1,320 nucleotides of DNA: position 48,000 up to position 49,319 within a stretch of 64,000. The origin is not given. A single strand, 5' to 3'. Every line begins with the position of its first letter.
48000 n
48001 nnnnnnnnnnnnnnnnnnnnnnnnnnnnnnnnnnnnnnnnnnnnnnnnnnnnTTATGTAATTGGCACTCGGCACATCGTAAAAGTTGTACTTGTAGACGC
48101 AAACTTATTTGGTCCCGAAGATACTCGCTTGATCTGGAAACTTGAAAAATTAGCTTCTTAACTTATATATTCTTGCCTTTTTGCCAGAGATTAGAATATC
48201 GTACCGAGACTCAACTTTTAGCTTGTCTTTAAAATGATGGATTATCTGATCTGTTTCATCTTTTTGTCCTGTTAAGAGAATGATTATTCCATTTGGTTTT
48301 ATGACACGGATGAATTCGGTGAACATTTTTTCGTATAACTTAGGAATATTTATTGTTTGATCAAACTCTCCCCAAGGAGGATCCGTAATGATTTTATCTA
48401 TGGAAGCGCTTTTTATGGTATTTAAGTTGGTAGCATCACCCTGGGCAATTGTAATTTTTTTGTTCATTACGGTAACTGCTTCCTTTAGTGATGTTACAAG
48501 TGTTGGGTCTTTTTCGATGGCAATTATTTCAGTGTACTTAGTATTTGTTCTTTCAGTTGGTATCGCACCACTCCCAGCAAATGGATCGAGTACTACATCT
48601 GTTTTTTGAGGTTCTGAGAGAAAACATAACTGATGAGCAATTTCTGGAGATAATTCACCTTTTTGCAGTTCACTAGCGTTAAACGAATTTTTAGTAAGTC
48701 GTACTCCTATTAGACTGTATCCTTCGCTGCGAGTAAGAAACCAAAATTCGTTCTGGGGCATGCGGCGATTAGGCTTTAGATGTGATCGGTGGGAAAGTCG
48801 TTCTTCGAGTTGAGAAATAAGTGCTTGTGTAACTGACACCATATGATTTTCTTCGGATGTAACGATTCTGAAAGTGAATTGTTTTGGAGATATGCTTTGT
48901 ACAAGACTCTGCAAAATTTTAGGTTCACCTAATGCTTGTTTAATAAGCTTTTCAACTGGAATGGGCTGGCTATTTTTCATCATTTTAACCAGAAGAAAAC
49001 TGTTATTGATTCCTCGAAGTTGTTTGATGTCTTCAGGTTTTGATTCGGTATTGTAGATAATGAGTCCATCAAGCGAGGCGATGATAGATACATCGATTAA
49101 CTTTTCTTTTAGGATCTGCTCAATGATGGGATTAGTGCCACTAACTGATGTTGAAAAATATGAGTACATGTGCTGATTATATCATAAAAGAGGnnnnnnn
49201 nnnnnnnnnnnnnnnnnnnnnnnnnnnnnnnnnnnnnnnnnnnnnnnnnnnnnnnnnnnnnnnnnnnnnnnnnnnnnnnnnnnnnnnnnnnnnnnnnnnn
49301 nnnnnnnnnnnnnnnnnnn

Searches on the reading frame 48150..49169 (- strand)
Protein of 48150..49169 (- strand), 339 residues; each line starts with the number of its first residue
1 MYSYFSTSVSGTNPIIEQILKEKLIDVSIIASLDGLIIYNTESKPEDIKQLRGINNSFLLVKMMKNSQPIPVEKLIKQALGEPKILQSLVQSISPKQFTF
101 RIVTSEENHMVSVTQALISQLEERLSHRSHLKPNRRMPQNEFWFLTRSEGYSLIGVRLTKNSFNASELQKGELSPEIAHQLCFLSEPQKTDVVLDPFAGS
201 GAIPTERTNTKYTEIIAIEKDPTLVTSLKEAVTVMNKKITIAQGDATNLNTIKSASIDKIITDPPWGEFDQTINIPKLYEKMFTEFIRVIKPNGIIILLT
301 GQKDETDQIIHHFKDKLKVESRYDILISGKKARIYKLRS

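Call 18: search_protein_families(library=pfam, proteins=[window:48150-49169:-], max_evalue=0.001)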
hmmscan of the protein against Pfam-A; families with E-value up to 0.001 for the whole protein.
window:48150-49169:- (339 aa): 10 families
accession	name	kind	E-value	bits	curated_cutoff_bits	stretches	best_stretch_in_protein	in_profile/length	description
PF01170.24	UPF0020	-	8.2e-19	68.5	22.3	1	169-316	8-182/197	RMKL-like, methyltransferase domain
PF03602.21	Cons_hypoth95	-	5.3e-10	39.7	24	1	190-314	42-166/182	Conserved hypothetical protein 95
PF00398.26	RrnaAD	-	1.4e-06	28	24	1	174-255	15-94/263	Ribosomal RNA adenine dimethylase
PF13847.12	Methyltransf_31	-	2.4e-06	27.7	27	1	189-318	3-127/145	Methyltransferase domain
PF01555.25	N6_N4_Mtase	-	1.3e-05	25.7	26.7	0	167-226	160-217/221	DNA methylase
PF05175.20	MTS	-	3.3e-05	24.1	23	1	189-314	31-154/170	Methyltransferase small domain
PF02475.24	TRM5-TYW2_MTfase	-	4.6e-05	23.9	28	1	188-263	35-111/164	TRM5/TYW2 methyltransferase domain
PF09445.16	Methyltransf_15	-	4.6e-05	23.5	22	1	192-268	3-83/165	RNA cap guanine-N2 methyltransferase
PF08241.18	Methyltransf_11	-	0.00038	21.5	21.2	0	199-298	6-95/95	Methyltransferase domain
PF13649.12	Methyltransf_25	-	0.00042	21.4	27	0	193-294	1-97/97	Methyltransferase domain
